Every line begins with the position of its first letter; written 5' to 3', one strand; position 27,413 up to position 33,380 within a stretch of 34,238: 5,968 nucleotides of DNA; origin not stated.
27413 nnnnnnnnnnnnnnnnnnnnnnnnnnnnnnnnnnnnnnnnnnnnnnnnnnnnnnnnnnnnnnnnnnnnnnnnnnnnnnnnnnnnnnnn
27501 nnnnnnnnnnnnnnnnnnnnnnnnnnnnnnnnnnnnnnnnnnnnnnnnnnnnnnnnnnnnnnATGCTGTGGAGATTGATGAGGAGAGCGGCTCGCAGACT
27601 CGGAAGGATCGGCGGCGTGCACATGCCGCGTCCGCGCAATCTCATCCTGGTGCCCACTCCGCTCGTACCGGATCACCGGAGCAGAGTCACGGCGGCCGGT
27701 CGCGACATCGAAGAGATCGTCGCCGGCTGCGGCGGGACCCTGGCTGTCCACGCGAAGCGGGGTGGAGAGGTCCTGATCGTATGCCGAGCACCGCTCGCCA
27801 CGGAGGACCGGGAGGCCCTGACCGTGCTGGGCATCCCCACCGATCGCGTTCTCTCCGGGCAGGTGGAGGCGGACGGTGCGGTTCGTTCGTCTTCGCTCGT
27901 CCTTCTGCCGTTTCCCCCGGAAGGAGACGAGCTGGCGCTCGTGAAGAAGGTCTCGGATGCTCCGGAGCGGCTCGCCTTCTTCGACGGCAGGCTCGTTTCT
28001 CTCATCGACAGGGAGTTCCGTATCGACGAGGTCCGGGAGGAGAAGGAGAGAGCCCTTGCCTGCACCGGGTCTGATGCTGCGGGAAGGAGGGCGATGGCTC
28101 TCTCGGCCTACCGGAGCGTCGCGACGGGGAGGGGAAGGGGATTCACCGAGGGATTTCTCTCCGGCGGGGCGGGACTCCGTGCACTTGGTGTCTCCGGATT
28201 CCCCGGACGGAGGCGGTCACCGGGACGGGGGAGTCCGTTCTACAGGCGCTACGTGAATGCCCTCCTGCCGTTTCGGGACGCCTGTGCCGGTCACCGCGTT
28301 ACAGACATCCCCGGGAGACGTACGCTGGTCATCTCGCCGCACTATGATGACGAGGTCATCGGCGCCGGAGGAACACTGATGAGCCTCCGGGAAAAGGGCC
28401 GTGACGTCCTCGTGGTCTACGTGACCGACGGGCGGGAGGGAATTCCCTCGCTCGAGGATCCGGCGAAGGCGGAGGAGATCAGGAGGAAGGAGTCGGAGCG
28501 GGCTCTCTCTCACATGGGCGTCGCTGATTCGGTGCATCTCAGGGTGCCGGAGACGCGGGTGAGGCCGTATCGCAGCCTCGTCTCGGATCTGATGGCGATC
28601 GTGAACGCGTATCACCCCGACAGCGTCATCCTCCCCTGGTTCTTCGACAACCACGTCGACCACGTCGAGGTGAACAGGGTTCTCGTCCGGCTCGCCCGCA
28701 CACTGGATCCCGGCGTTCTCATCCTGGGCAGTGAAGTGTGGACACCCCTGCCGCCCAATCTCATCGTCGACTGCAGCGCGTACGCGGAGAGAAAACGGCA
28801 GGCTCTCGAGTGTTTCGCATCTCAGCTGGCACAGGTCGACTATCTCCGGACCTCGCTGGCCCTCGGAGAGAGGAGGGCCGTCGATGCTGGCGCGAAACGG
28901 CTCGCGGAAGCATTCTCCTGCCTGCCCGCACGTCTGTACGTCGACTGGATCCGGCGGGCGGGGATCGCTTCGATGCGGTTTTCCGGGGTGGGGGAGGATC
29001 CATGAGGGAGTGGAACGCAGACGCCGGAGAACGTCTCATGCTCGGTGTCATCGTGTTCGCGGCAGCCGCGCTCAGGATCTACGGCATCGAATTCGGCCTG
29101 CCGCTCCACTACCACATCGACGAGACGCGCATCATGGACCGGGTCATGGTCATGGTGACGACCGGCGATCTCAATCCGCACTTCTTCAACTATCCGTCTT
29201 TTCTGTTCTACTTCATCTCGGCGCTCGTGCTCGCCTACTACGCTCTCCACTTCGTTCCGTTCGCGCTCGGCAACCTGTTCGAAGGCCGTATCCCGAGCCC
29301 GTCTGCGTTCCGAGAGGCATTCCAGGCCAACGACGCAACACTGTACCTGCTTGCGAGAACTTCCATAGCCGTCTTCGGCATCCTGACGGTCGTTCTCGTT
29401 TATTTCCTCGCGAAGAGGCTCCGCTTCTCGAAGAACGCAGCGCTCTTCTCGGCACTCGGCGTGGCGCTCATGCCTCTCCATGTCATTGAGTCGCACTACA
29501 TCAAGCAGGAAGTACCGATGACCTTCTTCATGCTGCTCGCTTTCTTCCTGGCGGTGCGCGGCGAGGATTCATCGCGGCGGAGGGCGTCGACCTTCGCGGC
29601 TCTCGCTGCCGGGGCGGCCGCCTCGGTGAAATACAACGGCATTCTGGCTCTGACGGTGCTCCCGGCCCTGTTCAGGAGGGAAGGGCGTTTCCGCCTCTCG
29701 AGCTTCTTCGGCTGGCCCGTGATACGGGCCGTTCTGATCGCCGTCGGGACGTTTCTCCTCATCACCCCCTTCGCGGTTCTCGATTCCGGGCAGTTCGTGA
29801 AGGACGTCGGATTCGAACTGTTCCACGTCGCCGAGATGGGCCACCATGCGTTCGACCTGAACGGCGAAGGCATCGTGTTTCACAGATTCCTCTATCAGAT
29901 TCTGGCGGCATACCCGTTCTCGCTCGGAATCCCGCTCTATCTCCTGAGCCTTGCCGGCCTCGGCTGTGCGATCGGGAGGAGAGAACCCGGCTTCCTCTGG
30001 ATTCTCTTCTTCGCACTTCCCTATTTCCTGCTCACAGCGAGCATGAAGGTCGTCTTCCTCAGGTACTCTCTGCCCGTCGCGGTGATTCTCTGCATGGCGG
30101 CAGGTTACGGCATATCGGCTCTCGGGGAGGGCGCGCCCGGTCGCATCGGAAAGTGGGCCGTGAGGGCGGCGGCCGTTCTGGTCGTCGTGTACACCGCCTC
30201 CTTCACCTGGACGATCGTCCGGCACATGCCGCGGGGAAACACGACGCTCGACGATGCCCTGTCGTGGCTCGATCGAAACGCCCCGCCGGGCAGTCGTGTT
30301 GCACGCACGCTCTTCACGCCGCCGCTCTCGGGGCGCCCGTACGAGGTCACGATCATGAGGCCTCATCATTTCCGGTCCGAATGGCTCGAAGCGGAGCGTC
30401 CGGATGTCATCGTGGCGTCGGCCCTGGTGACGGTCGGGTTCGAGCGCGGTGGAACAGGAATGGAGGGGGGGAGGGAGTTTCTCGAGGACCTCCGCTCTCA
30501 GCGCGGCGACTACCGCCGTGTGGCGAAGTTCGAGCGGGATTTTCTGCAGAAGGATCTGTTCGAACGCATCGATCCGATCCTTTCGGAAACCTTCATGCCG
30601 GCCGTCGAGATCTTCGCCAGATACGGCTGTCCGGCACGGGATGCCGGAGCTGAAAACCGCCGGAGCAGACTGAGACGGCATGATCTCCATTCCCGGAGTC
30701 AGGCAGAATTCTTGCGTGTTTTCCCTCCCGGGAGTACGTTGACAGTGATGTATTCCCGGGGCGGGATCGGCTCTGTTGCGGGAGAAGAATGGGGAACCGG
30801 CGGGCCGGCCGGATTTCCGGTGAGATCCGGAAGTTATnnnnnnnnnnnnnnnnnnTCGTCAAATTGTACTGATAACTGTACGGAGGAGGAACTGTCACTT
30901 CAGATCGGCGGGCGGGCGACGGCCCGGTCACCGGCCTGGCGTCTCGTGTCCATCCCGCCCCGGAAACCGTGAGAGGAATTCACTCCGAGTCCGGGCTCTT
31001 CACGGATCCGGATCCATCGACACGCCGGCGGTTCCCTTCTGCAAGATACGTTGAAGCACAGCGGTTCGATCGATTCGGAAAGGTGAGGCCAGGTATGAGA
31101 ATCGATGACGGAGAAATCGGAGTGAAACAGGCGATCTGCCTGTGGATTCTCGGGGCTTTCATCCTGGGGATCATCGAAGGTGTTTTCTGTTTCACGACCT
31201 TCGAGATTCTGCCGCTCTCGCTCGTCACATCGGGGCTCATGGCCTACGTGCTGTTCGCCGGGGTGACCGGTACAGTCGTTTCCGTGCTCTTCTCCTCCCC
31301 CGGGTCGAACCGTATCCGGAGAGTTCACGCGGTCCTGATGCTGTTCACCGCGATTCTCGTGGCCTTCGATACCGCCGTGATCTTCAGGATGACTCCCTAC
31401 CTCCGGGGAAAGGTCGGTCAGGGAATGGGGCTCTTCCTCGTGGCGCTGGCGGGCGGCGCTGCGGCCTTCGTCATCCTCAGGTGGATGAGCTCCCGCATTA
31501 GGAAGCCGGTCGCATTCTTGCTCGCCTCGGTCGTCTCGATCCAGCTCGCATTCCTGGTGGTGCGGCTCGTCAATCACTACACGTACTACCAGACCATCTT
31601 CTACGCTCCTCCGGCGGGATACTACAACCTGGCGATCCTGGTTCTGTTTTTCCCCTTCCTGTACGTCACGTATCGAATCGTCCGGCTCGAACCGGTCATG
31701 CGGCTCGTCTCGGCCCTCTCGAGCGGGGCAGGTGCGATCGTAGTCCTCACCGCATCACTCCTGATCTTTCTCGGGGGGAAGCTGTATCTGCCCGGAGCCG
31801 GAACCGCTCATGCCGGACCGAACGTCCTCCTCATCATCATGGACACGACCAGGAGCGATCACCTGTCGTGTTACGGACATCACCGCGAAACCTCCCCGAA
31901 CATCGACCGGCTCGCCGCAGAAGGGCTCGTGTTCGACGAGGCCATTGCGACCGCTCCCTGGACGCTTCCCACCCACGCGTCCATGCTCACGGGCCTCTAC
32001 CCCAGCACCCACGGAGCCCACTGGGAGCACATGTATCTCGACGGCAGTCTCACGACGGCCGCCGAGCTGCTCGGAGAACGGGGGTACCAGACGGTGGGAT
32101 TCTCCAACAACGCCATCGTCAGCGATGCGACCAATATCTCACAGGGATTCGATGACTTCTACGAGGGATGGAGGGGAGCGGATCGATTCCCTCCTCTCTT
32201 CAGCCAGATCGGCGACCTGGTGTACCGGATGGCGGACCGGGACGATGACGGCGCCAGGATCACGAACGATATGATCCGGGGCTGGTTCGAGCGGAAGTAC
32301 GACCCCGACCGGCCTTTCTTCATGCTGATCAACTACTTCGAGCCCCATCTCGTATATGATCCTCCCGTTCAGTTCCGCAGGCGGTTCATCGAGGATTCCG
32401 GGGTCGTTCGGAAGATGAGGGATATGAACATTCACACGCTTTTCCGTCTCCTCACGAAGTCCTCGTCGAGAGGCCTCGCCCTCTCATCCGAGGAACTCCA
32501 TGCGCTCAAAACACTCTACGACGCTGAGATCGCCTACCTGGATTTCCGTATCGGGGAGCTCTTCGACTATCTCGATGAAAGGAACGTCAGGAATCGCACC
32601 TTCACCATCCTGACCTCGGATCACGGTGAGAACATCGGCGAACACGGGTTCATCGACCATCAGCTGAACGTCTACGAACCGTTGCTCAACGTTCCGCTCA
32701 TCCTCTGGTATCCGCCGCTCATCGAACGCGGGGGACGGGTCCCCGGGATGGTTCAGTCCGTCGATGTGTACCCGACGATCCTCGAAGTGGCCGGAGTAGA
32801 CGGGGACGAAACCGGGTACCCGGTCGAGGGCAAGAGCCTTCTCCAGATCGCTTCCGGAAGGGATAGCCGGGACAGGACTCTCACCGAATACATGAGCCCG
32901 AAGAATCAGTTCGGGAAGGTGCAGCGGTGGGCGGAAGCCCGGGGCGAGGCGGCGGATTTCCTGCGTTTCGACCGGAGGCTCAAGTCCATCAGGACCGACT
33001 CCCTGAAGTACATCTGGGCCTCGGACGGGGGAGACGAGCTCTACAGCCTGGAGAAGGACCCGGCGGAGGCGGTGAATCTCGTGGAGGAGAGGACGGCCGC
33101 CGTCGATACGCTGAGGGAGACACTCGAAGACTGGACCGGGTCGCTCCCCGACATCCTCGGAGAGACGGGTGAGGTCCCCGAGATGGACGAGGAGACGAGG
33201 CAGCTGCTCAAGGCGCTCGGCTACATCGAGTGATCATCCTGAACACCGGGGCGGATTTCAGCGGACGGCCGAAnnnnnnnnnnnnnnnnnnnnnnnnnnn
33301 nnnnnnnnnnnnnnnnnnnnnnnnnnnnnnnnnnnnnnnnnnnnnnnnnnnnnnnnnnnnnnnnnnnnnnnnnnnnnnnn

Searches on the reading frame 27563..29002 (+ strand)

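Call 21: search_protein_families(library=pfam, proteins=[window:27563-29002:+], max_evalue=0.00001)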
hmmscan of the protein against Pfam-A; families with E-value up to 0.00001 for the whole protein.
window:27563-29002:+ (480 aa): 1 family
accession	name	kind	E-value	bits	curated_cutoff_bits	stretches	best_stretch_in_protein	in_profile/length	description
PF02585.22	PIG-L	-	2.3e-28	99.7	28.2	1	255-376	1-127/129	GlcNAc-PI de-N-acetylase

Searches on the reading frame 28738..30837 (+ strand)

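Call 21: search_protein_families(library=pfam, proteins=[window:28738-30837:+], max_evalue=0.00001)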
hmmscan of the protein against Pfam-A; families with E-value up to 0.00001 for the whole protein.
window:28738-30837:+ (700 aa): 2 families
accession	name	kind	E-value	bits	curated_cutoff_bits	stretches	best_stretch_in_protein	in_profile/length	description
PF02366.24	PMT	-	9.4e-19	68.4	22.7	1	195-347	74-232/245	Dolichyl-phosphate-mannose-protein mannosyltransferase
PF13231.12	PMT_2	-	1.4e-10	42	26.1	1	209-340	27-158/160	Dolichyl-phosphate-mannose-protein mannosyltransferase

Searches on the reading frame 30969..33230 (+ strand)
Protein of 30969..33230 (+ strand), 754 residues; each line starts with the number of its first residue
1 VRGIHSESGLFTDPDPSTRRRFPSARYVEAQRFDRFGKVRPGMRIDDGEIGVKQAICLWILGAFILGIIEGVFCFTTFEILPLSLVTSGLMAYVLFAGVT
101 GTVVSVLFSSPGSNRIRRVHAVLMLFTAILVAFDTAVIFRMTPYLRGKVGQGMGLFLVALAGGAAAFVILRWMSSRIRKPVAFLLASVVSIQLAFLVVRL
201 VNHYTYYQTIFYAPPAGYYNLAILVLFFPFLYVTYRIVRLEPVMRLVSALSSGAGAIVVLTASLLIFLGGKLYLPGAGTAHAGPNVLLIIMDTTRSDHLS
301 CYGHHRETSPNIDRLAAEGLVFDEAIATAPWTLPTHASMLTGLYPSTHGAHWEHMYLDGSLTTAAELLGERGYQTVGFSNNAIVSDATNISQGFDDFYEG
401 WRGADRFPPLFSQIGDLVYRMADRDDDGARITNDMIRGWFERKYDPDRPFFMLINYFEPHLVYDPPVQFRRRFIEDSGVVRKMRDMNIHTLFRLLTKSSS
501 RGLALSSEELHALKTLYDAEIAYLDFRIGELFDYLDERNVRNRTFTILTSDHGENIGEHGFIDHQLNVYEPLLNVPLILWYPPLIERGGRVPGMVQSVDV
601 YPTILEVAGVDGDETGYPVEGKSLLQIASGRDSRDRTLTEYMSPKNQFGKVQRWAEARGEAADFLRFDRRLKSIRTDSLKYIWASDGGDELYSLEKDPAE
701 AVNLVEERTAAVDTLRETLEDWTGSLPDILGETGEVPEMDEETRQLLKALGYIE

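Call 21: search_protein_families(library=pfam, proteins=[window:30969-33230:+], max_evalue=0.00001)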
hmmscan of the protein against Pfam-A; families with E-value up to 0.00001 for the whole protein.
window:30969-33230:+ (754 aa): 3 families
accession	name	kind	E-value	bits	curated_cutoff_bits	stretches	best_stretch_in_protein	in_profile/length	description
PF00884.28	Sulfatase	-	2e-45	155.8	25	1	284-610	1-301/301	Sulfatase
PF16347.10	SGSH_C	-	1.7e-14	54.7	29.3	1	557-718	1-147/154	N-sulphoglucosamine sulphohydrolase, C-terminal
PF01663.27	Phosphodiest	-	1.6e-13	51.5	23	1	286-349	1-61/342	Type I phosphodiesterase / nucleotide pyrophosphatase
